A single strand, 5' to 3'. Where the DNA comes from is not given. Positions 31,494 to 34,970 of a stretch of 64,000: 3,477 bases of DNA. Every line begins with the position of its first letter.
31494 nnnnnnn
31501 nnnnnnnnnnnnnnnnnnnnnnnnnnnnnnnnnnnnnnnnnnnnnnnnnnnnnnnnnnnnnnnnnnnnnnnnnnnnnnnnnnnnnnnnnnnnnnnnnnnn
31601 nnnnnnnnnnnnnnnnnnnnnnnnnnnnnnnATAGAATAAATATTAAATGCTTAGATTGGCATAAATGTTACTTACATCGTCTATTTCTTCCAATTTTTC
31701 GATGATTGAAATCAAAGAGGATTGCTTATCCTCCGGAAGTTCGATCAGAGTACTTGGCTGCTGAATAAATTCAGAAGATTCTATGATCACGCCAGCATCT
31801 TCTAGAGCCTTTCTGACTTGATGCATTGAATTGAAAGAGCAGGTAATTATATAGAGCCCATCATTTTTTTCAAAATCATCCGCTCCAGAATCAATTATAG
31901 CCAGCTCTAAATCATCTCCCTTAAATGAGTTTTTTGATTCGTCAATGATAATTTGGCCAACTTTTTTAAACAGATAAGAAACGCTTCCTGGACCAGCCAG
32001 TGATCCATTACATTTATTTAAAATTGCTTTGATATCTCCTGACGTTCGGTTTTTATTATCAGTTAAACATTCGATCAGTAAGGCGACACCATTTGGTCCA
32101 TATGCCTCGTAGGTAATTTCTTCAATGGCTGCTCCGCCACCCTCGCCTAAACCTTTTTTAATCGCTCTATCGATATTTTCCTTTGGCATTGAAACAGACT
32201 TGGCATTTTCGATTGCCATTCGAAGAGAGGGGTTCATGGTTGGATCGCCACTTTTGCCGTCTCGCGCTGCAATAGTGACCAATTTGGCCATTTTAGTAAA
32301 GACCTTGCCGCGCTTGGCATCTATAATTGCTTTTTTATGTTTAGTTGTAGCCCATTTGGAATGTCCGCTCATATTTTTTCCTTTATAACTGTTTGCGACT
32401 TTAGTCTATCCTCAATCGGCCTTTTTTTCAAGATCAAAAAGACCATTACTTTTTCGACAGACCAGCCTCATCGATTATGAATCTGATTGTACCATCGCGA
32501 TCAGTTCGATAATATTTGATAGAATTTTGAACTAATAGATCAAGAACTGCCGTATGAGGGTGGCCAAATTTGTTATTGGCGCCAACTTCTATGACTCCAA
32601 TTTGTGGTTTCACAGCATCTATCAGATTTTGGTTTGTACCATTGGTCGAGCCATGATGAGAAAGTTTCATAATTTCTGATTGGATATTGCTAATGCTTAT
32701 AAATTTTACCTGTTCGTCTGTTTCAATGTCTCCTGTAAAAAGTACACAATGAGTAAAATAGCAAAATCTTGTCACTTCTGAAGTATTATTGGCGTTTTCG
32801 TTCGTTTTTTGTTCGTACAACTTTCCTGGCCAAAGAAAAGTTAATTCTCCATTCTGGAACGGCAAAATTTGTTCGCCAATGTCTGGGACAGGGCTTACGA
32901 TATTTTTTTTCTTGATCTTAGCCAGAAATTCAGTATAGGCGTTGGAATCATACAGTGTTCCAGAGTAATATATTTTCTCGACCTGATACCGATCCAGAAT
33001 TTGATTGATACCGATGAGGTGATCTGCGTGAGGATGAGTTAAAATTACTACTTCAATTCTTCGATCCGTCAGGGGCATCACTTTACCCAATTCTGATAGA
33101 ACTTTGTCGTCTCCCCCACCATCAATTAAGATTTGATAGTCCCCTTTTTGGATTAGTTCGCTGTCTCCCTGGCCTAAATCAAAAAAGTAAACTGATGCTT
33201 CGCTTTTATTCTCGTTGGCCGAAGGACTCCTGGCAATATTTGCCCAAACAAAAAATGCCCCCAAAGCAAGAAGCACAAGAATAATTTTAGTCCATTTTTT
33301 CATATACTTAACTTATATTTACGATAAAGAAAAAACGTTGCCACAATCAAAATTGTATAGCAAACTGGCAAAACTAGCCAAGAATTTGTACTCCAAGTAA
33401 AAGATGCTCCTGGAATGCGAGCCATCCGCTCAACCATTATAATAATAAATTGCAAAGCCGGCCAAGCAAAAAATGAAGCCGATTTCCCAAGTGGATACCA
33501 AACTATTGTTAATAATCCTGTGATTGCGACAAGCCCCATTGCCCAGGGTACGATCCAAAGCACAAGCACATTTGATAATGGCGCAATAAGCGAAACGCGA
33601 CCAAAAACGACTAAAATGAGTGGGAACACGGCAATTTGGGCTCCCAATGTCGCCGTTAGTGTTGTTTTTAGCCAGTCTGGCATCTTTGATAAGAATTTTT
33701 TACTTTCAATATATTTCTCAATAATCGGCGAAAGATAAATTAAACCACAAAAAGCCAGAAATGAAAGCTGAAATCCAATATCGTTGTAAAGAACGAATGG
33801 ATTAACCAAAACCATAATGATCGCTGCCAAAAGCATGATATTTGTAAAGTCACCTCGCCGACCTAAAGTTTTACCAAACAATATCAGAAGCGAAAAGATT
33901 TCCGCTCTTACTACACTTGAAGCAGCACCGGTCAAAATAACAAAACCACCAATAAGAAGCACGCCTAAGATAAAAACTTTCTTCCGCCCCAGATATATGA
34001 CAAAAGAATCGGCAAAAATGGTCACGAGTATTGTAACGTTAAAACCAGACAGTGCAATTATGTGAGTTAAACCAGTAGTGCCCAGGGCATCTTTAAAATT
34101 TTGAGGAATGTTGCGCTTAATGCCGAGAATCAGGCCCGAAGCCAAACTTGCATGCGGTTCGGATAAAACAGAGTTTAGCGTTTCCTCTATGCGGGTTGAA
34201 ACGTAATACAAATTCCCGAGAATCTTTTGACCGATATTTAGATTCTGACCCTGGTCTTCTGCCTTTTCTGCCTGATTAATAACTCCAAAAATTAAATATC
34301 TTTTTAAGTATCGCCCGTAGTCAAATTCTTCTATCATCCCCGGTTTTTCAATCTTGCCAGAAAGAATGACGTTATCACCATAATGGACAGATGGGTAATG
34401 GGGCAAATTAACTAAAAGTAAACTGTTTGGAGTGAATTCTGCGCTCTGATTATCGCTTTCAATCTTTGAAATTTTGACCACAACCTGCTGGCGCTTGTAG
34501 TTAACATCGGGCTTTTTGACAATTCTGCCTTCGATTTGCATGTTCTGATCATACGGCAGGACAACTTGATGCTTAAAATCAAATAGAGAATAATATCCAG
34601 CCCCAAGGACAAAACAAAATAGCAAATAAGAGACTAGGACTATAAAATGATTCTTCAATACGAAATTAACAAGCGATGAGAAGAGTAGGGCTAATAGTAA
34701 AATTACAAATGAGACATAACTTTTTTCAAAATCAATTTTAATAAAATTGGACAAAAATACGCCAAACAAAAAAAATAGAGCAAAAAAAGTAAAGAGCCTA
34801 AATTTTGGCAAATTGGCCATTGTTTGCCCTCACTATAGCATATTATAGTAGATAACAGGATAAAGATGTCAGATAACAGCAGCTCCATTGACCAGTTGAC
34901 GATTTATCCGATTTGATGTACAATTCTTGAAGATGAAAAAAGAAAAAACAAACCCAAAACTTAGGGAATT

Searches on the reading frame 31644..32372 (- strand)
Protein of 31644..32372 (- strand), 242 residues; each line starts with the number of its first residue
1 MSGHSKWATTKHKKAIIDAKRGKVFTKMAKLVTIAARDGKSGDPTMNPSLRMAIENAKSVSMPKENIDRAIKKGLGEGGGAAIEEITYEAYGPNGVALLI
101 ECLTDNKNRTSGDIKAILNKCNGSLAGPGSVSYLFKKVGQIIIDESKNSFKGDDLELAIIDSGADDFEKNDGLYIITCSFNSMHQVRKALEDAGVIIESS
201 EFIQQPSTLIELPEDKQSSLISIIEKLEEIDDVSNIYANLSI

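Call 57: search_protein_families(library=pfam, proteins=[window:31644-32372:-], max_evalue=0.0001)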
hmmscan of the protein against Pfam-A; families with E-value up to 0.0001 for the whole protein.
window:31644-32372:- (242 aa): 2 families
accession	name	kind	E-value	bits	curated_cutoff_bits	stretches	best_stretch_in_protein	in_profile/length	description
PF01709.26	Transcrip_reg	-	5.7e-51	172.9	27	1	84-240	2-160/160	TACO1/YebC second and third domain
PF20772.2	TACO1_YebC_N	-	2.5e-29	102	36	1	5-77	1-73/73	TACO1/YebC protein N-terminal domain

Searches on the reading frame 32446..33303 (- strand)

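Call 47: search_protein_families(library=pfam, proteins=[window:32446-33303:-], max_evalue=0.00001)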
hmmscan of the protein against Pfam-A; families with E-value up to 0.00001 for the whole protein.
window:32446-33303:- (285 aa): 2 families
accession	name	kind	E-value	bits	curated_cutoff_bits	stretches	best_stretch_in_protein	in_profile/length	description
PF00753.33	Lactamase_B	-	1.3e-14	55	22.7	1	43-238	3-192/196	Metallo-beta-lactamase superfamily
PF25281.1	MBL_MAP1B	-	4.1e-09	36.3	37.6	1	34-110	19-92/279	MAP1B MBL-like domain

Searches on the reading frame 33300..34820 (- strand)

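Call 22: search_protein_families(library=ncbifam, proteins=[window:33300-34820:-], max_evalue=0.00001)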
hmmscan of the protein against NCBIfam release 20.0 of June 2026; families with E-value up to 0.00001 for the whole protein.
window:33300-34820:- (506 aa): 3 families
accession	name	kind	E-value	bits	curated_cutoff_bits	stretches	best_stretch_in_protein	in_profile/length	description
TIGR00361.1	ComEC_Rec2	equivalog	3.9e-22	78.2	190.05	1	165-498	68-409/663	DNA internalization-related competence protein ComEC/Rec2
TIGR00360.1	ComEC_N-term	subfamily_domain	5.2e-22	78.9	36.5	1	252-423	2-163/171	ComEC/Rec2-related protein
NF008580.0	PRK11539.1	equivalog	7e-08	31.3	969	1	212-468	188-448/758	ComEC family protein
